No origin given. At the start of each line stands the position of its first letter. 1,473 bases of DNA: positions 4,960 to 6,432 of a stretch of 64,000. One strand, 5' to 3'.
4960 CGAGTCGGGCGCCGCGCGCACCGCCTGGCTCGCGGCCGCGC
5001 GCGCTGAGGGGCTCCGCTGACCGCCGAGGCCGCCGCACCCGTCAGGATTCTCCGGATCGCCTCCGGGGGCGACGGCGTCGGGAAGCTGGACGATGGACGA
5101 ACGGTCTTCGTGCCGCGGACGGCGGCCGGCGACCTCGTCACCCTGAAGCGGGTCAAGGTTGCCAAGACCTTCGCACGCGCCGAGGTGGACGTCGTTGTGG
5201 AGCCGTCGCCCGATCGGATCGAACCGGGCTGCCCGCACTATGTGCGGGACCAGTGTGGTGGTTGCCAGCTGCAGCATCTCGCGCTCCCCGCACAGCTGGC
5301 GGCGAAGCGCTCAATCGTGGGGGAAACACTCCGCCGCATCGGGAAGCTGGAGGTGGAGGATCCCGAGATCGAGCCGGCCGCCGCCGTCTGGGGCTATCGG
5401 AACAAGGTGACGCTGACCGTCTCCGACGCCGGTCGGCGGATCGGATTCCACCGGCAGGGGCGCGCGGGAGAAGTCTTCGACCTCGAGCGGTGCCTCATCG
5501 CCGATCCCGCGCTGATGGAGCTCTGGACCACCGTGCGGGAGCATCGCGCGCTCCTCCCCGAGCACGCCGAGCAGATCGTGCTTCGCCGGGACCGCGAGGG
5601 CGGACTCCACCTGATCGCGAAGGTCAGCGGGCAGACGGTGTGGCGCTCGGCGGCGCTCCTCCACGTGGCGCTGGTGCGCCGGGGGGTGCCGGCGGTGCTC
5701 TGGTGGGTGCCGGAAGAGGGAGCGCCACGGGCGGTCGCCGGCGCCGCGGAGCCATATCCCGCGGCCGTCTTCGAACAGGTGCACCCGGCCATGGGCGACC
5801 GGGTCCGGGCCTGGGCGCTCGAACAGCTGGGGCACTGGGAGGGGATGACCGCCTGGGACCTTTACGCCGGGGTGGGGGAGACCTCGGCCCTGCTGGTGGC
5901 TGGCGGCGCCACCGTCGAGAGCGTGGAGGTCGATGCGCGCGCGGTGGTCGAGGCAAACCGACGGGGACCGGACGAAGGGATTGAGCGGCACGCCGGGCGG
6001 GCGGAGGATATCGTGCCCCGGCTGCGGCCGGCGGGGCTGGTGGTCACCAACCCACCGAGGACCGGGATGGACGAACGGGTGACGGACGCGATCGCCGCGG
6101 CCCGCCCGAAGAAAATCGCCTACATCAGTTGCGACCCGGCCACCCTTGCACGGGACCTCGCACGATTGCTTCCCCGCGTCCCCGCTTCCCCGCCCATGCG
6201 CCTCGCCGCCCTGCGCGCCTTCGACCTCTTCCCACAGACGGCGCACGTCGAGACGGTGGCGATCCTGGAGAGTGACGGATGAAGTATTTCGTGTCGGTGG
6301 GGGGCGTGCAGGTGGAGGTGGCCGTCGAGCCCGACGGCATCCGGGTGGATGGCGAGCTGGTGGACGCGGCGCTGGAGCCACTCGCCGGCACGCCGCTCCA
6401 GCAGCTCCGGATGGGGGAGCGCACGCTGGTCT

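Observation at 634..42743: Dispersed family of tandem octamer arrays (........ / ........) at six loci, G-quadruplex-capable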

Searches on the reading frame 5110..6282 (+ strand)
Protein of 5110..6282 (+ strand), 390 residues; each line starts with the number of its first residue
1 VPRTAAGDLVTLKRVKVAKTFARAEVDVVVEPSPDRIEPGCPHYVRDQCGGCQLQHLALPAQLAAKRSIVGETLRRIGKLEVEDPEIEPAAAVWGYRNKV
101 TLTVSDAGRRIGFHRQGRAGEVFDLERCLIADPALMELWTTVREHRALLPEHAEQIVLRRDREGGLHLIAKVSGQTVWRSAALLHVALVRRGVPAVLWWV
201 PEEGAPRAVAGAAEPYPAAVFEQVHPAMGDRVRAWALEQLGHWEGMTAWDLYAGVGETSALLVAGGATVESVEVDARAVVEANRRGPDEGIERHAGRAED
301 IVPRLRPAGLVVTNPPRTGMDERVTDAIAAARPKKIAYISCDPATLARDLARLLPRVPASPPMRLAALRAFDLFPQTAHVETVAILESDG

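Call 15: search_protein_families(library=pfam, proteins=[window:5110-6282:+])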
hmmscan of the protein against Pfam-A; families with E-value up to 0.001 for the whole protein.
window:5110-6282:+ (390 aa): 1 family
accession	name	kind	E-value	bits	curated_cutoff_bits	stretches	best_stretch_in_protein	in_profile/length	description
PF05958.17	tRNA_U5-meth_tr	-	6.7e-10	38.9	23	1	308-387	284-355/357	tRNA (Uracil-5-)-methyltransferase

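Call 46: find_homologous_proteins(query=window:5110-6282:+, max_evalue=1e-20)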
Query window:5110-6282:+ (390 aa): 6865 proteins with E <= 1e-20 among 8000 candidates; the best 120 are listed.
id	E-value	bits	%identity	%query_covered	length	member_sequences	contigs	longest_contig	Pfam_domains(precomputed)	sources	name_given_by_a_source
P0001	4.1e-234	795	91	100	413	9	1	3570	PF05958.18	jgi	-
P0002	1.8e-227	773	87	100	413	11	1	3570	PF05958.18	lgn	-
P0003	6.2e-219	745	84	100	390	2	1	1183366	PF05958.18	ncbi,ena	-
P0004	1.7e-218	744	86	99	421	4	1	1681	PF01938.27,PF05958.18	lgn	-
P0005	1.0e-217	741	84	100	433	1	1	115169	PF05958.18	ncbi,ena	-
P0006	1.5e-217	741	84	100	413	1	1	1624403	PF05958.18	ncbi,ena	-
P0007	4.7e-214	729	83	100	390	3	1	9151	PF05958.18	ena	-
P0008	7.8e-214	728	81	100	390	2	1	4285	PF05958.18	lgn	-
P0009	3.4e-211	720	83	100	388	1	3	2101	PF05958.18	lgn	-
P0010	3.0e-210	717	80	100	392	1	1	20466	PF05958.18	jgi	-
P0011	5.7e-205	699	81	100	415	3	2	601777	PF05958.18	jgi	jgi:23S rRNA (uracil1939-C5)-methyltransferase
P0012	2.2e-203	694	79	100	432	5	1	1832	PF05958.18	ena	-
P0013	1.4e-201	688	80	100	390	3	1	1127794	PF05958.18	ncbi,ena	-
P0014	2.8e-200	684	78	99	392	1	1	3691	PF05958.18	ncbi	-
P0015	3.2e-196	670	77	100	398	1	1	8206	PF05958.18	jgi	jgi:23S rRNA (uracil1939-C5)-methyltransferase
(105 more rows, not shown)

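Call 48: find_encoding_contigs(protein=P0003, flank=10000, max_places=2)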
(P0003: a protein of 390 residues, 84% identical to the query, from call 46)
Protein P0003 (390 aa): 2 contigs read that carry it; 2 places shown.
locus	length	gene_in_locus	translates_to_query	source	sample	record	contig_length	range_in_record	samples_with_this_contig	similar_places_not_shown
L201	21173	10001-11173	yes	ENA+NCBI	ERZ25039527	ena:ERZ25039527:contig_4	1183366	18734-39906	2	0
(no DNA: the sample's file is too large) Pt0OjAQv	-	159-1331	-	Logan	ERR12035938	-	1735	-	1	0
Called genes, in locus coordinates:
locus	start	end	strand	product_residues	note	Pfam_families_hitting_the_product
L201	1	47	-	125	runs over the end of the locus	PF00072:Response_reg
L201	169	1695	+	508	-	PF00275:EPSP_synthase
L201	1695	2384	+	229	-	PF02224:Cytidylate_kin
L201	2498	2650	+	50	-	-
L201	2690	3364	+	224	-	-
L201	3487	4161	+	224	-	-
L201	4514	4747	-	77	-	-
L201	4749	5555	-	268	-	-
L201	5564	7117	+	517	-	PF01039:Carboxyl_trans, PF03255:ACCA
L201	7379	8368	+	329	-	-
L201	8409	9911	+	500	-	PF00289:Biotin_carb_N, PF02222:ATP-grasp (weak), PF02786:CPSase_L_D2, PF07478:Dala_Dala_lig_C, PF02785:Biotin_carb_C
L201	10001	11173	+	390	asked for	PF05958:tRNA_U5-meth_tr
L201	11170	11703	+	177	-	PF18140:PCC_BT (faint), PF26077:BSH_Fcp1 (faint), PF25917:BSH_RND (weak), PF00364:Biotin_lipoyl, PF25919:BSH_CusB (weak), PF25973:BSH_CzcB (faint), PF25984:BSH_YknX (faint)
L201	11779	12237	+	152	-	PF00572:Ribosomal_L13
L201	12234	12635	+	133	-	PF00380:Ribosomal_S9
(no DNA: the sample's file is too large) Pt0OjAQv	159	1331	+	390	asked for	PF05958:tRNA_U5-meth_tr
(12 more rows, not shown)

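Call 49: find_encoding_contigs(protein=P0006, flank=10000, max_places=2)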
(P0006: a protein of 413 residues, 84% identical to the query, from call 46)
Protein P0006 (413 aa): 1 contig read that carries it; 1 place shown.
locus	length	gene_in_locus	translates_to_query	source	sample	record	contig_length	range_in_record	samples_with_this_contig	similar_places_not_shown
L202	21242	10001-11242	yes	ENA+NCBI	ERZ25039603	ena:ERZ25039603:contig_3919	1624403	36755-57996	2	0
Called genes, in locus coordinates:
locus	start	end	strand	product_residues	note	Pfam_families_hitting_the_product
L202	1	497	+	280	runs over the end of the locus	PF02153:PDH_N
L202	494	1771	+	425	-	PF00275:EPSP_synthase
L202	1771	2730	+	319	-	PF02224:Cytidylate_kin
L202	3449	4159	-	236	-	-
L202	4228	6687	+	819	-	PF00575:S1, PF17092:PCB_OB (faint), PF21710:Spt6_S1 (faint), PF00575:S1, PF23459:S1_RRP5 (weak), PF00575:S1, PF23459:S1_RRP5 (weak), PF01039:Carboxyl_trans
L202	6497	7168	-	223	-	-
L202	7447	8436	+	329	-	-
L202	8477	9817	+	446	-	PF00289:Biotin_carb_N, PF02222:ATP-grasp (weak), PF02786:CPSase_L_D2, PF07478:Dala_Dala_lig_C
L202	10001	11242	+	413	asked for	PF05958:tRNA_U5-meth_tr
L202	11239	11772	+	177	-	PF18140:PCC_BT (weak), PF25917:BSH_RND (weak), PF00364:Biotin_lipoyl, PF25919:BSH_CusB, PF25973:BSH_CzcB (faint), PF25984:BSH_YknX (faint)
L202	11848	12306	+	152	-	PF00572:Ribosomal_L13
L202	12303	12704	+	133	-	PF00380:Ribosomal_S9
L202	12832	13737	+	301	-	PF00318:Ribosomal_S2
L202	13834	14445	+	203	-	PF00889:EF_TS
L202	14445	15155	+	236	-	PF00696:AA_kinase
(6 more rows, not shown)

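Call 50: find_encoding_contigs(protein=P0013, flank=10000, max_places=2)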
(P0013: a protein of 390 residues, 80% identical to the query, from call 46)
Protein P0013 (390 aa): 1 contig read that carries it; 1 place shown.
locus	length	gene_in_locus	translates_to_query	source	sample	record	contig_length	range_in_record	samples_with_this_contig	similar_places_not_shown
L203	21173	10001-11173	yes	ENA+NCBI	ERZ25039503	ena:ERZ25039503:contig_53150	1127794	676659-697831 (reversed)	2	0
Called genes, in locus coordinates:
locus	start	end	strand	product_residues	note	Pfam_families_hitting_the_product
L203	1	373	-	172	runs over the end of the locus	-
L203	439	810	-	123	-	PF00072:Response_reg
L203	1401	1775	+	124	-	PF20463:PDH_C (faint)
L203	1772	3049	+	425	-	PF00275:EPSP_synthase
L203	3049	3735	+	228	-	PF02224:Cytidylate_kin, PF13238:AAA_18 (faint)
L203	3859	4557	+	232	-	PF00575:S1 (weak)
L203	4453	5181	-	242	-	-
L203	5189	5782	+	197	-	PF00575:S1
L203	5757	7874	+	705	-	PF01039:Carboxyl_trans, PF03255:ACCA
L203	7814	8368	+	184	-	-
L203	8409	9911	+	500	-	PF00289:Biotin_carb_N, PF02222:ATP-grasp (weak), PF02786:CPSase_L_D2, PF07478:Dala_Dala_lig_C, PF02785:Biotin_carb_C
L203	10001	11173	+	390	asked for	PF05958:tRNA_U5-meth_tr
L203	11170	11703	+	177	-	PF18140:PCC_BT (weak), PF25973:BSH_CzcB (faint), PF25997:BSH_YhbJ (faint), PF25917:BSH_RND, PF00364:Biotin_lipoyl, PF25919:BSH_CusB (weak), PF25984:BSH_YknX (faint)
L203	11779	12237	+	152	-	PF00572:Ribosomal_L13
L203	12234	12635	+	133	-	PF00380:Ribosomal_S9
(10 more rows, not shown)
